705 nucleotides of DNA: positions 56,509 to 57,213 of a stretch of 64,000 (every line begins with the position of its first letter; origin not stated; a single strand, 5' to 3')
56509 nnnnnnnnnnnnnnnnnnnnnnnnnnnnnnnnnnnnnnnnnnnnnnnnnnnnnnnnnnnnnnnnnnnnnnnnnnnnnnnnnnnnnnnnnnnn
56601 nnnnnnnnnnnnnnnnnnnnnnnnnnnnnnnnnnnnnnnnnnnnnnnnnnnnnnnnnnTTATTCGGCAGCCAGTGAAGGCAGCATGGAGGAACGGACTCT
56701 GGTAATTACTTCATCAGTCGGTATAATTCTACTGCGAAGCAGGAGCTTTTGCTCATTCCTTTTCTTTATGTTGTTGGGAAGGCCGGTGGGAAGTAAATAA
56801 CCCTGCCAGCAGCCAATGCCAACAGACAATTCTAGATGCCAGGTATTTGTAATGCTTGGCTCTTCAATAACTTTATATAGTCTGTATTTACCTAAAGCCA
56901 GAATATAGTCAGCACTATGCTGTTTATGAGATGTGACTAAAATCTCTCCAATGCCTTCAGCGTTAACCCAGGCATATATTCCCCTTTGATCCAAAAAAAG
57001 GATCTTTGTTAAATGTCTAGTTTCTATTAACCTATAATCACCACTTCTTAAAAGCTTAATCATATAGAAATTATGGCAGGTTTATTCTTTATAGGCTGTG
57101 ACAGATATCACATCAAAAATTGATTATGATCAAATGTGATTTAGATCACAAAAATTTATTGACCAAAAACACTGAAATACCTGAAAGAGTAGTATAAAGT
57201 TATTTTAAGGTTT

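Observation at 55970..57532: Three perfect Crp-type sites (TGTGA-N6-TCACA) flanking the crp/fnr gene, and two unannotated strong-RBS micro-ORFs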

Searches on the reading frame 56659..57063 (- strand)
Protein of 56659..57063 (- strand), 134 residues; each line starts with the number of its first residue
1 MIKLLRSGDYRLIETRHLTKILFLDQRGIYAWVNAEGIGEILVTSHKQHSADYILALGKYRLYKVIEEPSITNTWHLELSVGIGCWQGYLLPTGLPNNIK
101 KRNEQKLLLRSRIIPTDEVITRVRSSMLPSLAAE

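Call 4: search_protein_families(library=pfam, proteins=[window:56659-57063:-], max_evalue=0.01)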
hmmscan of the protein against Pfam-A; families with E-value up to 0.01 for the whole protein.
window:56659-57063:- (134 aa): 0 families

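Call 19: search_solved_structures(query=window:56662-57063:-, max_evalue=1, show_alignments=2)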
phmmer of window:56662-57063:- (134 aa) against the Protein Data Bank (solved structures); distinct sequences matched with E-value up to 1: 1.
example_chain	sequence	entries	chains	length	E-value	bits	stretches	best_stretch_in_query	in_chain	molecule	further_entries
1tl2_A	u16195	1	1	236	0.59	13.7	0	52-92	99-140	PROTEIN (TACHYLECTIN-2)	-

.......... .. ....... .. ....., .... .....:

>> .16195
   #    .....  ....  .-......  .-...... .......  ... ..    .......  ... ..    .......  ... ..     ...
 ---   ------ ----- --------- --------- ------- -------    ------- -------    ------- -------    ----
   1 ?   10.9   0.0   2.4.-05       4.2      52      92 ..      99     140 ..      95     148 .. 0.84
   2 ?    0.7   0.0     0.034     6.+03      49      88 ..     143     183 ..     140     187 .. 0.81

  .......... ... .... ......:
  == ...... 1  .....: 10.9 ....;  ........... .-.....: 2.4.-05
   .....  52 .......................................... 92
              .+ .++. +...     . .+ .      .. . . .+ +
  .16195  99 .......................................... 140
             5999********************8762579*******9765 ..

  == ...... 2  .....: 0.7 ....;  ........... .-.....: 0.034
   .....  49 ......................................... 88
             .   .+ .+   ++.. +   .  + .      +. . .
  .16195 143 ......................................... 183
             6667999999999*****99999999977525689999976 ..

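Call 38: find_homologous_proteins(query=window:56662-57063:-, max_evalue=0.001)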
Query window:56662-57063:- (134 aa): 637 proteins with E <= 0.001 among 668 candidates; the best 120 are listed.
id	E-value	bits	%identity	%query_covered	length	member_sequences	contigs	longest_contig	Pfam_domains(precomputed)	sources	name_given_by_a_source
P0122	8.1e-82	290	99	100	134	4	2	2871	-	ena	-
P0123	1.9e-59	218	79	99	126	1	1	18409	-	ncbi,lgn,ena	-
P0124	1.6e-52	195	71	96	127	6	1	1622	-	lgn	-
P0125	8.9e-51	189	71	99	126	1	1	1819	-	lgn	-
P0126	3.7e-50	187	67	100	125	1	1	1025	-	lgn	-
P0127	2.6e-43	165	63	94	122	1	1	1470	-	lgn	-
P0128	4.6e-42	161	63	99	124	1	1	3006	-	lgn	-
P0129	8.5e-40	154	61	91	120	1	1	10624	-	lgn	-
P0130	1.1e-39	154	62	97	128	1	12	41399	-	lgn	-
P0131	1.4e-39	153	66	91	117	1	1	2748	-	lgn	-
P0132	1.5e-39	153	64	90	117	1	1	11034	-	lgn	-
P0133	1.7e-39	153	61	96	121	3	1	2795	-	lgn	-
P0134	1.9e-39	153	64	92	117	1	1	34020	-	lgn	-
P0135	3.3e-39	152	62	93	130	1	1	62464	-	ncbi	-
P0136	4.0e-39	152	61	95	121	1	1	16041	-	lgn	-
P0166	9.7e-37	144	58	98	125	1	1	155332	-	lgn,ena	-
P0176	1.7e-36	143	60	90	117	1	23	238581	-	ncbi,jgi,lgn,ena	-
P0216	1.9e-35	140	58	91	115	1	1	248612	-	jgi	jgi:hypothetical protein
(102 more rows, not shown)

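Call 44: search_protein_families(library=ncbifam, proteins=[window:56659-57063:-], max_evalue=0.01)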
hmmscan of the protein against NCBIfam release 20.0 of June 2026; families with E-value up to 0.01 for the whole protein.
window:56659-57063:- (134 aa): 0 families

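Call 48: predict_structure(alignment_id=A2)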
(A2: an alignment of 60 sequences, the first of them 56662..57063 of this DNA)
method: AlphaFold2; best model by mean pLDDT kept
length: 134 residues; sequences in the alignment: 60
mean_pLDDT: 80.2   pTM: 0.75
mean pLDDT of the five models: 80.2, 76.2, 72.7, 69.9, 58.5
residues with pLDDT >= 90: 42; 70-90: 65; 50-70: 18; < 50: 9
segments of 3 or more residues with pLDDT < 50: 100-107
pLDDT, mean of each block of 10 residues (from residue 1): 93 88 83 76 77 88 91 92 89 77 49 87 64 52
secondary structure, 60 per line:
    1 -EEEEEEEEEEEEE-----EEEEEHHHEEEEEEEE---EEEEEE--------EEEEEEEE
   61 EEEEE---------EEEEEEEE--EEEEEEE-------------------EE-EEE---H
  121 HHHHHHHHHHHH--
elements in order: E2-14 E20-24 E28-35 E39-44 E53-65 E75-82 E85-91 E114-116 H120-132

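Call 57: fold_search(model_id=the predicted structure, library=pdb)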
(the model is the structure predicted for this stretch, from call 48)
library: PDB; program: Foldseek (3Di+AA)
matches with E <= 10: 75; with E <= 0.001: 0
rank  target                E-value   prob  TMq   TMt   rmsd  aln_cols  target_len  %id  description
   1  4xfu_B                5.7e-01  0.04  0.14  0.13  16.7       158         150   11  Structure of IL-18 SER Mutant V (released 2015-06-10)
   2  4r6u_B                7.0e-01  0.03  0.14  0.13  15.6       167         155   15  IL-18 receptor complex (released 2014-10-15)
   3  3wo2_B                1.0e+00  0.03  0.14  0.13  16.1       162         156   14  Crystal structure of human interleukin-18 (released 2014-12-17)
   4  5a65_A                1.2e+00  0.10  0.28  0.21  14.8       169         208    9  Crystal structure of mouse thiamine triphosphatase in complex with thiamine diphosphate, orthophosphate and magnesium  (released 2015-08-05)
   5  1zc3_B                1.3e+00  0.07  0.18  0.20  11.9        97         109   14  Crystal structure of the Ral-binding domain of Exo84 in complex with the active RalA (released 2005-06-14)
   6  8fn6_1                1.4e+00  0.06  0.21  0.10  16.7       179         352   12  Cryo-EM structure of RNase-untreated RESC-A in trypanosomal RNA editing (released 2023-07-19)
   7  2vxt_I                1.4e+00  0.02  0.14  0.12  16.6       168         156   15  Crystal structure of human IL-18 complexed to murine reference antibody 125-2H Fab (released 2009-06-23)
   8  1wv4_A                1.6e+00  0.05  0.17  0.15  15.8       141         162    8  X-ray Structure of Escherichia coli pyridoxine 5'-phosphate oxidase in tetragonal crystal form (released 2004-12-28)
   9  4xft_B                1.9e+00  0.03  0.17  0.15  15.8       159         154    9  Structure of IL-18 SER Mutant III (released 2015-06-10)
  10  9od9                  2.3e+00  0.02  0.14  0.13  16.5       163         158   13  Structure of disulfide-stabilized IL-18 variant (released 2025-07-30)
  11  8hvb                  2.6e+00  0.04  0.16  0.06  14.1       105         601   14  Crystal structure of lacto-N-biosidase StrLNBase from Streptomyces sp. strain 142, lacto-N-biose complex (released 2023-12-27)
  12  2aco_B                2.7e+00  0.04  0.21  0.19  14.6       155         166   10  Xray structure of Blc dimer in complex with vaccenic acid (released 2006-08-01)
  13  5jlj_B                2.9e+00  0.03  0.15  0.16  12.4        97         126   10  Crystal Structure of KPT8602 in complex with CRM1-Ran-RanBP1 (released 2016-06-29)
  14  2aco_A                3.0e+00  0.04  0.21  0.18  14.1       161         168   10  Xray structure of Blc dimer in complex with vaccenic acid (released 2006-08-01)
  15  7wns                  3.2e+00  0.03  0.21  0.10  14.2       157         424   10  Crystal structure of ENF peptide binding protein from Silkworm (released 2023-01-25)
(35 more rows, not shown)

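Call 60: find_encoding_contigs(protein=P0176, flank=4000, max_places=1)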
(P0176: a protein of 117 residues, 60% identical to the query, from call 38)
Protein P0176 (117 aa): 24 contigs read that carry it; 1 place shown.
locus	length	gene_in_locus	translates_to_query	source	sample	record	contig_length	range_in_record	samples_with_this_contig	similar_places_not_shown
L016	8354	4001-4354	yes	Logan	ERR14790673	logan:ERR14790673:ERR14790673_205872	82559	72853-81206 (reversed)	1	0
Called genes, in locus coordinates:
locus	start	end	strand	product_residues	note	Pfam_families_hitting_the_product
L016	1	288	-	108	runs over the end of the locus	-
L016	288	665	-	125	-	-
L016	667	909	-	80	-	PF14242:DUF4342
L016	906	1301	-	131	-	PF07883:Cupin_2, PF02311:AraC_binding (weak)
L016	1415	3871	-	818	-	PF01326:PPDK_N, PF00391:PEP-utilizers, PF02896:PEP-utilizers_C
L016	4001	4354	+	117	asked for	-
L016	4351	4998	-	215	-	PF00027:cNMP_binding, PF13545:HTH_Crp_2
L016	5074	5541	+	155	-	PF01243:PNPOx_N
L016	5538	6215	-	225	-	PF00561:Abhydrolase_1 (faint), PF02089:Palm_thioest, PF02450:LCAT (weak)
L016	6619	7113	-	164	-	PF00582:Usp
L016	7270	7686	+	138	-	PF00903:Glyoxalase, PF06983:3-dmu-9_3-mt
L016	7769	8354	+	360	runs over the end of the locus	PF01464:SLT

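Call 61: find_encoding_contigs(protein=P0216, flank=4000, max_places=1)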
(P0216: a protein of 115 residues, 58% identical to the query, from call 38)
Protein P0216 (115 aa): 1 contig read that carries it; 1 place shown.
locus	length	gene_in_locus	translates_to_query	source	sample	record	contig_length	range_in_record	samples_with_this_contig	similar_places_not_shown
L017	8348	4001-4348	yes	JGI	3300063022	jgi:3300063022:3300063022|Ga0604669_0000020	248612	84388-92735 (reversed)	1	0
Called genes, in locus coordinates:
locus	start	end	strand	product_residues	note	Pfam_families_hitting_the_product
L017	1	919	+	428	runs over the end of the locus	-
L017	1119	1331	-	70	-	-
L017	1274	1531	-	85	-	-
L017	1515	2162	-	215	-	PF13462:Thioredoxin_4, PF01323:DSBA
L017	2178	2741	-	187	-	PF07884:VKOR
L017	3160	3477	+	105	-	-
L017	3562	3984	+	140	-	PF00011:HSP20, PF17886:ArsA_HSP20 (weak)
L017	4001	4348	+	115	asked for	-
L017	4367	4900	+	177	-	PF20603:Bact_hydrolase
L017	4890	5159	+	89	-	-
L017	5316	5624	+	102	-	-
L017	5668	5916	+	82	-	PF18905:DUF5661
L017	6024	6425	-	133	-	-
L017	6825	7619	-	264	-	PF13471:Transglut_core3 (weak)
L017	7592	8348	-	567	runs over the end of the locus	PF00733:Asn_synthase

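Call 62: find_encoding_contigs(protein=P0166, flank=4000, max_places=1)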
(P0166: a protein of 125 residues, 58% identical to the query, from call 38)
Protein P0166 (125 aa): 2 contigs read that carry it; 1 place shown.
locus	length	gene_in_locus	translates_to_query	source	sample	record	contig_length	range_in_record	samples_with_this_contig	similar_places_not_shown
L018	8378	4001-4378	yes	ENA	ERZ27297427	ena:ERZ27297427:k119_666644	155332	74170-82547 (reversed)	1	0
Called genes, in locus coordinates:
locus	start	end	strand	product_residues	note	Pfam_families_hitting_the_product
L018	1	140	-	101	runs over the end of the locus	PF01022:HTH_5, PF25212:HVO_A0114 (weak)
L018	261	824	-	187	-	PF00561:Abhydrolase_1 (faint), PF06821:Ser_hydrolase, PF12146:Hydrolase_4 (weak)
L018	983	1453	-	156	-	PF03073:TspO_MBR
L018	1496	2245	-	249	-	PF00106:adh_short, PF08659:KR, PF23441:SDR (weak), PF13561:adh_short_C2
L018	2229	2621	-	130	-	-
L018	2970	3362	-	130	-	PF00190:Cupin_1 (weak), PF07883:Cupin_2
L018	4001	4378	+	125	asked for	-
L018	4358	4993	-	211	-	PF00027:cNMP_binding, PF13545:HTH_Crp_2, PF00325:Crp (weak)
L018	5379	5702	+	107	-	PF07690:MFS_1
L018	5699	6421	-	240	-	PF00041:fn3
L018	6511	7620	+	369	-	PF04932:Wzy_C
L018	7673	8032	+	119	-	PF05635:23S_rRNA_IVP, PF22296:bAvd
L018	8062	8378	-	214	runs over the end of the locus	PF04263:TPK_catalytic, PF04265:TPK_B1_binding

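Call 70: find_encoding_contigs(protein=P0122, flank=3000, max_places=2)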
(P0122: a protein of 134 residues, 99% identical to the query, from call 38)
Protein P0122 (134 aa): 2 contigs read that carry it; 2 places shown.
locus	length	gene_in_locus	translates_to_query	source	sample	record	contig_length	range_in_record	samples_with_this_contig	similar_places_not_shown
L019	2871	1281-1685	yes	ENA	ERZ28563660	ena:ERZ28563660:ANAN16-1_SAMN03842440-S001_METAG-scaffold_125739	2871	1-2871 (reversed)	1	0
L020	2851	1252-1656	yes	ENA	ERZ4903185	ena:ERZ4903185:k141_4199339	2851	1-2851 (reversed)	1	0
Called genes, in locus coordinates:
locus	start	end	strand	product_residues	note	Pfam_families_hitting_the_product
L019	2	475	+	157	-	?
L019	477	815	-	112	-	PF24709:DUF7670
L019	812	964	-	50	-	-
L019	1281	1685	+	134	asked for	-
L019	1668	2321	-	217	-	PF00027:cNMP_binding, PF13545:HTH_Crp_2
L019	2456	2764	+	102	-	PF18926:DUF5676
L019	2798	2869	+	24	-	?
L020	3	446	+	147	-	?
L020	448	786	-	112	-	PF24709:DUF7670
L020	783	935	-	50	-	-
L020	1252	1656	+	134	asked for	-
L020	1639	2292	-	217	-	PF00027:cNMP_binding, PF13545:HTH_Crp_2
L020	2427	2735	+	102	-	PF18926:DUF5676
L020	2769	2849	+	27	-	?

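Call 82: search_solved_structures(query=A2, max_evalue=10, show_alignments=1)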
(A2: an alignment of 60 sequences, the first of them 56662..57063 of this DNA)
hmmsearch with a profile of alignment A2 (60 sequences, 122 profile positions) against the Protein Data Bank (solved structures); distinct sequences matched with E-value up to 10: 3.
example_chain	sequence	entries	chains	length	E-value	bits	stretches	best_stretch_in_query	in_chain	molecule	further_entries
3ip3_A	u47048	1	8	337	1.1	12.6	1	69-116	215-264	Oxidoreductase, putative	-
4n14_A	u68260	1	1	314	1.5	12.2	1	44-97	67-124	Cell division cycle protein 20 homolog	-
4ggc_A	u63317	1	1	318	1.5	12.1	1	44-97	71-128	Cell division cycle protein 20 homolog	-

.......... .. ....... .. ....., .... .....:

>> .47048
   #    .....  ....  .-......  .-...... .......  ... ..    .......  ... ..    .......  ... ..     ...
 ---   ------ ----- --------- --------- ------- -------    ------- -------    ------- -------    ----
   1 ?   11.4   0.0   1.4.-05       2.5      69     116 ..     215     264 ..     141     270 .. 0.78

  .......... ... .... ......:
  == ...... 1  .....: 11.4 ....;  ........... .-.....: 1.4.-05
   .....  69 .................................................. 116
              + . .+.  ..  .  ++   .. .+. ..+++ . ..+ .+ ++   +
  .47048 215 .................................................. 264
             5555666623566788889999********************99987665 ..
